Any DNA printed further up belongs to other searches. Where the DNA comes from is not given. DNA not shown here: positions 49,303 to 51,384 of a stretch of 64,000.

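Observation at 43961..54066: Seven translationally coupled genes I cannot match to any described system: Zn-ribbon/TPR/TIR-like protein, three coiled-coil 2-TM paralogues, two small proteins, AAA+ ATPase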

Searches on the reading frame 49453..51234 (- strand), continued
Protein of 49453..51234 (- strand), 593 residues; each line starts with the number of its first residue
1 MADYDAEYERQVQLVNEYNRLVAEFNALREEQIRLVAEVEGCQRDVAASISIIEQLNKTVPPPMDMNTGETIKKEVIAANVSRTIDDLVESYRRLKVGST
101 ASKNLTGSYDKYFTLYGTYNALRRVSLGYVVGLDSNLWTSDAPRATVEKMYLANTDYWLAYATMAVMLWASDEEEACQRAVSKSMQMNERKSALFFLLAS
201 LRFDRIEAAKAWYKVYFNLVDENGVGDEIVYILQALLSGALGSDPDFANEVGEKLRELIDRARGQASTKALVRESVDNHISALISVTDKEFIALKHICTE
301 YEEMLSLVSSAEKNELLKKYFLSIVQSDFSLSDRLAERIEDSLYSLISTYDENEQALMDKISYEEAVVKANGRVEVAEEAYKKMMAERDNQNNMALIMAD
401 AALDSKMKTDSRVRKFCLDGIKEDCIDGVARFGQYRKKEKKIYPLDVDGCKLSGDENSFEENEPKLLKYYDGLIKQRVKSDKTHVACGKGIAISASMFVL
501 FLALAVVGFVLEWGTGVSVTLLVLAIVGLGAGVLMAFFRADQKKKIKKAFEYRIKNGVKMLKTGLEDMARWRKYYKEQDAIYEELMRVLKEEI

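Call 60: search_protein_families(library=pfam, proteins=[L058:33-2483:+, L058:2480-3628:+, L043:17326-18339:+, L023:374-973:+, L069:4909-6618:+, L042:14769-15956:+, L019:8844-11843:+, L014:17397-18845:+, L023:12286-13362:+, L026:18876-21074:+], max_evalue=0.001)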
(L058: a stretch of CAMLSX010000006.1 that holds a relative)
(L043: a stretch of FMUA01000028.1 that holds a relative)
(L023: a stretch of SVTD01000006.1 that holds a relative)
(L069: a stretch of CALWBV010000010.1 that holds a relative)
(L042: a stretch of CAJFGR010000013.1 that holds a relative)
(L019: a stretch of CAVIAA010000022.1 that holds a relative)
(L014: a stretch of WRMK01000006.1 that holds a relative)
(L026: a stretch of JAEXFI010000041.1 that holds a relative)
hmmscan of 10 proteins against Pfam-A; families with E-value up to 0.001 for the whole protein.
L058:33-2483:+ (816 aa): 1 family
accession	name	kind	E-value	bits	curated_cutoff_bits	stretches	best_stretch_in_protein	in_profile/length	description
PF13529.12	Peptidase_C39_2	-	0.00036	21.6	24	1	382-528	12-140/143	Peptidase_C39 like family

L058:2480-3628:+ (382 aa): 1 family
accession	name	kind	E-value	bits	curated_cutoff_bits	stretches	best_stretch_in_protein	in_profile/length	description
PF13328.12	HD_4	-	6.8e-09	36.1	27.2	1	79-156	1-80/156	HD domain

L043:17326-18339:+ (337 aa): 3 families
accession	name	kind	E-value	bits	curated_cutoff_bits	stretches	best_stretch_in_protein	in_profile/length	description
PF25302.1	NADase_transloc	-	8.6e-24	84.8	27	1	197-332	7-141/146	NAD glycohydrolase translocation F5/8 type C domain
PF00754.31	F5_F8_type_C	-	1.8e-12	47.9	28.2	1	200-320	2-114/127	F5/8 type C domain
PF22633.2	F5_F8_type_C_2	-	4e-09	37.4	27.8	1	223-316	7-91/91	NedA-like, galactose-binding domain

L023:374-973:+ (199 aa): 1 family
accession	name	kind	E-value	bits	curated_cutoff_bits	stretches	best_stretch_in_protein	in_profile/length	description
PF00440.29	TetR_N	-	6.4e-07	29.5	24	1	16-50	8-42/47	Bacterial regulatory proteins, tetR family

L069:4909-6618:+ (569 aa): 7 families
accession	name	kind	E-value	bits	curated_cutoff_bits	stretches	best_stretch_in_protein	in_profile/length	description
PF00005.33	ABC_tran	-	9.5e-29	101.2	25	1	364-513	1-137/137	ABC transporter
PF00664.28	ABC_membrane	-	5.3e-15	56.3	28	1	28-303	2-273/274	ABC transporter transmembrane region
PF02463.25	SMC_N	-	1.6e-06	28.2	40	1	441-557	110-213/220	RecF/RecN/SMC N terminal domain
PF20720.3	nSTAND3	-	1.2e-05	25.5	27.2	1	370-460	13-97/155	Novel STAND NTPase 3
PF13304.12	AAA_21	-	4.1e-05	24.2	27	0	376-397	1-22/304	AAA domain, putative AbiEii toxin, Type IV TA system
PF09818.15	ABC_ATPase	-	0.00036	20.1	23.2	0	456-516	130-189/283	P-loop domain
PF13555.12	AAA_29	-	0.0008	19.6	27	0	373-391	22-39/61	P-loop containing region of AAA domain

L042:14769-15956:+ (395 aa): 4 families
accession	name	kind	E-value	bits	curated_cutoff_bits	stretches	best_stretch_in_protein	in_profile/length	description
PF01435.24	Peptidase_M48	-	4.7e-21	75.9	20.3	1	201-385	27-184/186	Peptidase family M48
PF13240.11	Zn_Ribbon_1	-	4.8e-08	33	25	1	2-23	1-22/23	zinc-ribbon domain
PF13248.11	Zn_ribbon_3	-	5.3e-07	29.3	27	1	2-24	4-26/26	zinc-ribbon domain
PF12773.13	DZR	-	6.3e-05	23.5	27.3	1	3-25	1-23/45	Double zinc ribbon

L019:8844-11843:+ (999 aa): 3 families
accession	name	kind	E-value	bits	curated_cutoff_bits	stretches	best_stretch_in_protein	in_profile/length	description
PF08238.18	Sel1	-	2.3e-129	417.7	30.7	12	53-88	1-36/36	Sel1 repeat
PF13431.12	TPR_17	-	1e-07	32.1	24.4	1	41-65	1-25/34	Tetratricopeptide repeat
PF13414.12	TPR_11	-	0.0003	20.8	26.8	1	37-63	12-38/42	TPR repeat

L014:17397-18845:+ (482 aa): 1 family
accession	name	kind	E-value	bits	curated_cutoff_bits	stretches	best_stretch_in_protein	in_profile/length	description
PF03062.24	MBOAT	-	6.9e-25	88.5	27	1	158-353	80-298/337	MBOAT, membrane-bound O-acyltransferase family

L023:12286-13362:+ (358 aa): 2 families
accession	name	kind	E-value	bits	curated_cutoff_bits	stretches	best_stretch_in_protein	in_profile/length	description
PF13088.12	BNR_2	-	2.5e-05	24.2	31.4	0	115-216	184-275/277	BNR repeat-like domain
PF02012.26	BNR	-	0.00086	19.4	27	0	181-190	2-11/12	BNR/Asp-box repeat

L026:18876-21074:+ (732 aa): 1 family
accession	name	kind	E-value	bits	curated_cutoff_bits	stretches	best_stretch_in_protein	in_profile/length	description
PF05593.20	RHS_repeat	-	2.5e-21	76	22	2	39-75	1-37/38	RHS Repeat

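Call 62: find_related_loci(query=A1, collection=viral_contigs, flank=10000)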
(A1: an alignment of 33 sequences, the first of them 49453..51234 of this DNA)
Query A1 (593 aa) in viral_contigs; peptide patterns used: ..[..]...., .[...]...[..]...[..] (x = any residue, [..] = any of these).
98 stretches matched a pattern, but none encodes a relative of the query by tblastn (E <= 1e-3).
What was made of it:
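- No relatives were found in viral contigs (call 62).
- Tried and rejected: No relatives of the 2-TM protein in IMG/VR viral contigs (call 62).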

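Call 63: search_dna_similar(query=window:49453-51234:-, collection=plasmids, mode=protein, max_rows=15)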
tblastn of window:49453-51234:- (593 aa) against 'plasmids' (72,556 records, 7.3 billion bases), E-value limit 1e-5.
Records with a match: 4; places in all: 4; records where one place covers at least 80% of the query: 0.
Best place of each record, by identity: <60% 4.
By first word of the organism name: Komagataeibacter 2; Fusobacterium 1; Comamonas 1.
By predicted mobility (MOB-suite, as given by PLSDB): non-mobilizable 4.
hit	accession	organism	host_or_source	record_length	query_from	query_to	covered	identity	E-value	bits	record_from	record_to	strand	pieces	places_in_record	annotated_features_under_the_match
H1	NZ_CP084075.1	Fusobacterium vincentii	-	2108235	101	481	64%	22.4%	1e-14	86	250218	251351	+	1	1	none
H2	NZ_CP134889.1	Komagataeibacter nataicola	bacteria culture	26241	88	412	55%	23.1%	6e-10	70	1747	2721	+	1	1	hypothetical protein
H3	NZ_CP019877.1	Komagataeibacter nataicola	-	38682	88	412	55%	23.1%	6e-10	70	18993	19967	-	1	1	hypothetical protein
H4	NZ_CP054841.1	Comamonas antarctica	whole organism,R2A medium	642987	114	430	53%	20.7%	4e-12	77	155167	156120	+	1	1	hypothetical protein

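Call 64: get_annotated_region(hit=H2, flank=9000)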
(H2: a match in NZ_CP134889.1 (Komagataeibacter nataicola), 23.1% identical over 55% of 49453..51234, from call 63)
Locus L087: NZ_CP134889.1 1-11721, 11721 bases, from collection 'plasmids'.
description: Komagataeibacter nataicola strain FWP-2023 plasmid unnamed1
organism: Komagataeibacter nataicola (NCBI taxid 265960)
taxonomy: Bacteria; Pseudomonadota; Alphaproteobacteria; Rhodospirillales; Acetobacteraceae; Komagataeibacter; Komagataeibacter nataicola
host: -; source: bacteria culture; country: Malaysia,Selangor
typing (MOB-suite, as given by PLSDB): non-mobilizable; replicon rep_cluster_1336
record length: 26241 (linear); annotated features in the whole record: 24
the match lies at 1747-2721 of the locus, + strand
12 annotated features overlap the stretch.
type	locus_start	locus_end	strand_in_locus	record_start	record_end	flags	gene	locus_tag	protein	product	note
CDS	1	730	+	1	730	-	-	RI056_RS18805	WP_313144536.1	IS3 family transposase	-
CDS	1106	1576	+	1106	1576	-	-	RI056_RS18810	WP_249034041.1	hypothetical protein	-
CDS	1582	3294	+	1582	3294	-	-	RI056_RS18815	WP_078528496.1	hypothetical protein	-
CDS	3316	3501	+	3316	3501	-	-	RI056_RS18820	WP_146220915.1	hypothetical protein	-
CDS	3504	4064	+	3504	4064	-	-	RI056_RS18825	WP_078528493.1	hypothetical protein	-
CDS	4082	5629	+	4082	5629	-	-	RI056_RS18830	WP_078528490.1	AAA family ATPase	-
CDS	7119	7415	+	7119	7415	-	-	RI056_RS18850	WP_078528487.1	WGR domain-containing protein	-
CDS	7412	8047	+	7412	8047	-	-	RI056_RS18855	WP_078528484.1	tyrosine-type recombinase/integrase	GO:0015074 - DNA integration [Evidence IEA]; GO:0006310 - DNA recombination [Evidence IEA]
CDS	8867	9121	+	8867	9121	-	-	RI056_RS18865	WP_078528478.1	CopG family transcriptional regulator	-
CDS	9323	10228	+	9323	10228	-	-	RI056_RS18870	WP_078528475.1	replication protein RepA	-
CDS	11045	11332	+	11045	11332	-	-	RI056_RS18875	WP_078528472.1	ribbon-helix-helix domain-containing protein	-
CDS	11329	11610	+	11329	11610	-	-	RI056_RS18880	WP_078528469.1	type II toxin-antitoxin system RelE/ParE family toxin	GO:0030541 - plasmid partitioning [Evidence IEA]; GO:0051290 - protein heterotetramerization [Evidence IEA]; GO:0009432 ...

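Call 65: get_annotated_region(hit=H4, flank=9000)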
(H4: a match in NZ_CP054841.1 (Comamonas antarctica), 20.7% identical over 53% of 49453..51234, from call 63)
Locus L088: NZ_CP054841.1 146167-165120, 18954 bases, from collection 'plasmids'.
description: Comamonas antarctica strain 16-35-5 plasmid unnamed1, complete sequence
organism: Comamonas antarctica (NCBI taxid 2743470)
taxonomy: Bacteria; Pseudomonadota; Betaproteobacteria; Burkholderiales; Comamonadaceae; Comamonas; Comamonas antarctica
host: -; source: whole organism,R2A medium; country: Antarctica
typing (MOB-suite, as given by PLSDB): non-mobilizable; mating-pair formation MPF_T
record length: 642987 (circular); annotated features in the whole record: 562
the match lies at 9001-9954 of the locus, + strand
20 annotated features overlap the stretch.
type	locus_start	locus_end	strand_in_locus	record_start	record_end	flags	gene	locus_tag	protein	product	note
CDS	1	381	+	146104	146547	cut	-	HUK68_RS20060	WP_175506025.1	hypothetical protein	-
CDS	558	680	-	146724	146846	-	-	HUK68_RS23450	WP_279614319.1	hypothetical protein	-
CDS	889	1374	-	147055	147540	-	-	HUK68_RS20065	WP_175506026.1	hypothetical protein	-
CDS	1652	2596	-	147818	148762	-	-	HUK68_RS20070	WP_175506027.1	hypothetical protein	-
CDS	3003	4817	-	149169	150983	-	-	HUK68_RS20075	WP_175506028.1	hypothetical protein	-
CDS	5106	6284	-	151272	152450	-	-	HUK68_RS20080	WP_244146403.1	multidrug effflux MFS transporter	GO:0055085 - transmembrane transport [Evidence IEA]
CDS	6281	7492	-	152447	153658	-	-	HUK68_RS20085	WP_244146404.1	MFS transporter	GO:0055085 - transmembrane transport [Evidence IEA]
CDS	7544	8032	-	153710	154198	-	-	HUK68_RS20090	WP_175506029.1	MarR family transcriptional regulator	-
CDS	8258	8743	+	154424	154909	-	-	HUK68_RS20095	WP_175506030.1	hypothetical protein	-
CDS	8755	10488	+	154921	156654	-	-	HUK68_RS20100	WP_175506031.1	hypothetical protein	-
CDS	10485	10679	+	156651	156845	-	-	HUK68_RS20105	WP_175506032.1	hypothetical protein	-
CDS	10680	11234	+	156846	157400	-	-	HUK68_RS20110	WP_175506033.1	hypothetical protein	-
CDS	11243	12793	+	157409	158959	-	-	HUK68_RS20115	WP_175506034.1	AAA family ATPase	-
CDS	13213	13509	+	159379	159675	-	-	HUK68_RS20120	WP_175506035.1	YciI family protein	-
CDS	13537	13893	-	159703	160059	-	-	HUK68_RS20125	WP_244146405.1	DUF1294 domain-containing protein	-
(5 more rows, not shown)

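Call 66: get_annotated_region(hit=H1, flank=9000)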
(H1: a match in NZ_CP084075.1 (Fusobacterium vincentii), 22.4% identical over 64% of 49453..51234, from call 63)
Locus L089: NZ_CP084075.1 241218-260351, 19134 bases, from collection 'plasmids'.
description: Fusobacterium vincentii strain SB055 plasmid pSB055A, complete sequence
organism: Fusobacterium vincentii (NCBI taxid 155615)
taxonomy: Bacteria; Fusobacteriota; Fusobacteriia; Fusobacteriales; Fusobacteriaceae; Fusobacterium; Fusobacterium vincentii
host: -; source: -; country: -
typing (MOB-suite, as given by PLSDB): non-mobilizable
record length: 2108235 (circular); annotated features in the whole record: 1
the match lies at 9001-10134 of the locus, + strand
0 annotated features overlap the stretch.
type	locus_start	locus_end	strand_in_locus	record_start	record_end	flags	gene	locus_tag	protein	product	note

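Call 67: search_protein_families(library=pfam, proteins=[L087:1106-1576:+, L087:1582-3294:+, L087:3316-3501:+, L087:3504-4064:+, L087:4082-5629:+, L088:8258-8743:+, L088:8755-10488:+, L088:10485-10679:+, L088:10680-11234:+, L088:11243-12793:+], max_evalue=0.05)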
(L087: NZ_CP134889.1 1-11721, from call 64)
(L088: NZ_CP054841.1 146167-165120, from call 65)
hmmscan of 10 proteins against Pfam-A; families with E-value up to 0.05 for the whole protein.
L087:1106-1576:+ (156 aa): 0 families

L087:1582-3294:+ (570 aa): 1 family
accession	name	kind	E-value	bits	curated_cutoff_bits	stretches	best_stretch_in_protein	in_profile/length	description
PF05377.16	FlaC_arch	-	0.02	15.7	27.8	0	10-45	8-39/55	Flagella accessory protein C (FlaC)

L087:3316-3501:+ (61 aa): 0 families

L087:3504-4064:+ (186 aa): 0 families

L087:4082-5629:+ (515 aa): 7 families
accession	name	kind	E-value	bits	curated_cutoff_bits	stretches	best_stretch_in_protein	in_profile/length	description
PF00004.35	AAA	-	2.8e-31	109.1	21.2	1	268-395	1-130/131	ATPase family associated with various cellular activities (AAA)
PF17862.7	AAA_lid_3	-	4.4e-05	23.4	27.2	1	423-449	4-30/45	AAA+ lid domain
PF13191.12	AAA_16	-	0.00093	20.2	32.6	1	256-292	15-51/167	AAA ATPase domain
PF13401.12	AAA_22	-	0.00097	19.9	27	0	268-301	8-44/130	AAA domain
PF07728.20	AAA_5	-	0.0057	17.1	22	0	267-289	1-23/139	AAA domain (dynein-related subfamily)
PF13671.12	AAA_33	-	0.0069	17.1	27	0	268-324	2-56/143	AAA domain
PF01443.25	Viral_helicase1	-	0.015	15.6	21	1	271-335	4-70/228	Viral superfamily 1 RNA helicase core domain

L088:8258-8743:+ (161 aa): 0 families

L088:8755-10488:+ (577 aa): 0 families

L088:10485-10679:+ (64 aa): 0 families

L088:10680-11234:+ (184 aa): 0 families

L088:11243-12793:+ (516 aa): 6 families
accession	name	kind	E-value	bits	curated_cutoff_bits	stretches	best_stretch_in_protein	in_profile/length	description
PF00004.35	AAA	-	1.5e-30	106.8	21.2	1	269-397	1-130/131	ATPase family associated with various cellular activities (AAA)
PF07728.20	AAA_5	-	0.0021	18.5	22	0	268-336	1-77/139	AAA domain (dynein-related subfamily)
PF17862.7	AAA_lid_3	-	0.003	17.5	27.2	1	426-460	5-39/45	AAA+ lid domain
PF13671.12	AAA_33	-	0.0087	16.8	27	0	269-315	2-46/143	AAA domain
PF13191.12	AAA_16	-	0.0088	17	32.6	1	253-366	11-129/167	AAA ATPase domain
PF13401.12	AAA_22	-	0.049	14.4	27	0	269-289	8-28/130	AAA domain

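Call 78: search_protein_families(library=pfam, alignment_id=A7, max_evalue=0.00001)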
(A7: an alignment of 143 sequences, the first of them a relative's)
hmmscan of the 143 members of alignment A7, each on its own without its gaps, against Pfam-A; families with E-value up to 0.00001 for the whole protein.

A. member 1, L001:3891-4574:+ (227 aa): 1 family
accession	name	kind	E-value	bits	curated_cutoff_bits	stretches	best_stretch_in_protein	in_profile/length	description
PF13308.11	YARHG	-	5.1e-26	90.9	27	1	138-222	2-85/85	YARHG domain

B. families by the number of members that match (of 143 scanned): 138 families (the first 25 are shown)
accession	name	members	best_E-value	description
PF07992.20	Pyr_redox_2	3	5.7e-32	Pyridine nucleotide-disulphide oxidoreductase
PF13738.12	Pyr_redox_3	3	6.7e-11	Pyridine nucleotide-disulphide oxidoreductase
PF13240.11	Zn_Ribbon_1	3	4.8e-08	zinc-ribbon domain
PF00152.25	tRNA-synt_2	2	7.3e-109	tRNA synthetases class II (D, K and N)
PF01266.30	DAO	2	9.9e-63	FAD dependent oxidoreductase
PF00106.31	adh_short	2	2.5e-56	short chain dehydrogenase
PF01427.22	Peptidase_M15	2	4e-41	D-ala-D-ala dipeptidase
PF13561.12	adh_short_C2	2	4.1e-38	Enoyl-(Acyl carrier protein) reductase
PF00587.30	tRNA-synt_2b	2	2.4e-36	tRNA synthetase class II core domain (G, H, P, S and T)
PF19127.6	Choline_bind_3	2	2.8e-26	Choline-binding repeat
PF13308.11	YARHG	2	5.1e-26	YARHG domain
PF25302.1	NADase_transloc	2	3.1e-24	NAD glycohydrolase translocation F5/8 type C domain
PF03129.25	HGTP_anticodon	2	5.7e-22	Anticodon binding domain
PF13676.11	TIR_2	2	1.5e-20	TIR domain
PF01695.23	IstB_IS21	2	2e-20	IstB-like ATP binding protein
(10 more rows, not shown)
